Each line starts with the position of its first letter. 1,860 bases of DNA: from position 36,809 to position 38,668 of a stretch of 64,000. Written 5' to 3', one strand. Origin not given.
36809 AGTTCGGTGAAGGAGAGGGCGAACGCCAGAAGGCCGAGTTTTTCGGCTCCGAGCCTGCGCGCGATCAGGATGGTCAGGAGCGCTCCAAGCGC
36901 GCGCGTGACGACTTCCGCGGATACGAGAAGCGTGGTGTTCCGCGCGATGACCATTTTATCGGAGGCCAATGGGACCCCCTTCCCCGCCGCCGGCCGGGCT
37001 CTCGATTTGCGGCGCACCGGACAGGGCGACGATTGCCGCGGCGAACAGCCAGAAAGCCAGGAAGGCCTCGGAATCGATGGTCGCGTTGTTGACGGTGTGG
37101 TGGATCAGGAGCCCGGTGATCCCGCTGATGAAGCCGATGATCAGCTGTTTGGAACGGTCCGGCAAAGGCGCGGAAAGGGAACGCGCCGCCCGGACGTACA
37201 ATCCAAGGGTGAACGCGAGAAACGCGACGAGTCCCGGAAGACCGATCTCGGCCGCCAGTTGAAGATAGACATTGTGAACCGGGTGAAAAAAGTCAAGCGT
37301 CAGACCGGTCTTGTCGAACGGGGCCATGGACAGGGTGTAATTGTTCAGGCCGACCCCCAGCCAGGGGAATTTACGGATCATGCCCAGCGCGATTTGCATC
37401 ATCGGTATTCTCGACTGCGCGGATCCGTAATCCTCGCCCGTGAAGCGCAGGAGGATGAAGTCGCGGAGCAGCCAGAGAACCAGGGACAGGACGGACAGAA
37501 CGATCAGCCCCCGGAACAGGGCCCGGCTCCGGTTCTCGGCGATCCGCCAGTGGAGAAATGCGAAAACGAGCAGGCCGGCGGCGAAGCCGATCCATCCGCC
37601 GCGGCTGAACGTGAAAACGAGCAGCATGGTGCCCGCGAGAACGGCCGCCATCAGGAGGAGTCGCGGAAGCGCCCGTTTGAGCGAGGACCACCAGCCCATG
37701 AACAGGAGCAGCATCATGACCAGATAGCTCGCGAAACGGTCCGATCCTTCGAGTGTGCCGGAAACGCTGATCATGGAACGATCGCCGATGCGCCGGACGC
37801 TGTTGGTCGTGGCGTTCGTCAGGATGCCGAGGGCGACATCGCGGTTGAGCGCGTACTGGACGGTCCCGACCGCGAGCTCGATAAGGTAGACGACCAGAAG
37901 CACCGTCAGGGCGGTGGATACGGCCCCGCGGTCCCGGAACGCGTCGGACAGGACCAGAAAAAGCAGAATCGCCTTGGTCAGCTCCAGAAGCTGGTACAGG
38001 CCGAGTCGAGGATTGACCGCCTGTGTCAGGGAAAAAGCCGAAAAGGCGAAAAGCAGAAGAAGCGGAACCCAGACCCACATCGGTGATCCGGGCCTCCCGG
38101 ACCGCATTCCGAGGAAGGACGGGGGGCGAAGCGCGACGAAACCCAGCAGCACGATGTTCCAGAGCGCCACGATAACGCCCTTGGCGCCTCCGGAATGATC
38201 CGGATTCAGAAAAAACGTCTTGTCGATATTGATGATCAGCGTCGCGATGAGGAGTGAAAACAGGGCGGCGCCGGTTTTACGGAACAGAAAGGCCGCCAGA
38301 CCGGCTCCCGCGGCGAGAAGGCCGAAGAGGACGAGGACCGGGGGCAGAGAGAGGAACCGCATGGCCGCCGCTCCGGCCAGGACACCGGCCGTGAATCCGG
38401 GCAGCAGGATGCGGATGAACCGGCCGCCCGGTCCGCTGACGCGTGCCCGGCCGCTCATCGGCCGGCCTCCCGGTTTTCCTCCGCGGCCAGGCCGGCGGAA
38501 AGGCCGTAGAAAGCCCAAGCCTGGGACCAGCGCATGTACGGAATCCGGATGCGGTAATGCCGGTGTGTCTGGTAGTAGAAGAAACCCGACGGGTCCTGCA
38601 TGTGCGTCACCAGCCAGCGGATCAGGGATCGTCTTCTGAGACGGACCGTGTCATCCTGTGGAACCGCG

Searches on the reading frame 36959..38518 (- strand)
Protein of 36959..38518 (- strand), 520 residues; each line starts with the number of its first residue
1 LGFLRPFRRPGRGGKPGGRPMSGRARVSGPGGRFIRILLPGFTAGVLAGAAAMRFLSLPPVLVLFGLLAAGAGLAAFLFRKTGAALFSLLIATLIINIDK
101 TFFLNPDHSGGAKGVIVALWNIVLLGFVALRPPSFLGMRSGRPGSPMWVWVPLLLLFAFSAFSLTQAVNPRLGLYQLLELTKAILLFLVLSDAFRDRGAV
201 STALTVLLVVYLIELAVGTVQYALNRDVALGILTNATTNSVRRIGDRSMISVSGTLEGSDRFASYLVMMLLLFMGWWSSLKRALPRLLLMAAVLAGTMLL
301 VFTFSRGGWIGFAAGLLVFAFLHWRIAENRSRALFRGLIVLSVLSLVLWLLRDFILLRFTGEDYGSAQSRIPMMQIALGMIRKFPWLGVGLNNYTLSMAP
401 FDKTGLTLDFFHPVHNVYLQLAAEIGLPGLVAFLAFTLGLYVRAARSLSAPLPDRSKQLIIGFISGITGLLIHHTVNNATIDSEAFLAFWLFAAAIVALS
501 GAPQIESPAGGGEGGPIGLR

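Call 52: search_protein_families(library=pfam, proteins=[window:36959-38518:-], max_evalue=0.00001)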
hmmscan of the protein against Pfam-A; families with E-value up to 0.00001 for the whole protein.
window:36959-38518:- (520 aa): 1 family
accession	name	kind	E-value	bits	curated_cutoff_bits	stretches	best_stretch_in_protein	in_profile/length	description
PF04932.20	Wzy_C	-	2.3e-22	79.8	31.7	1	292-434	2-149/149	O-Antigen ligase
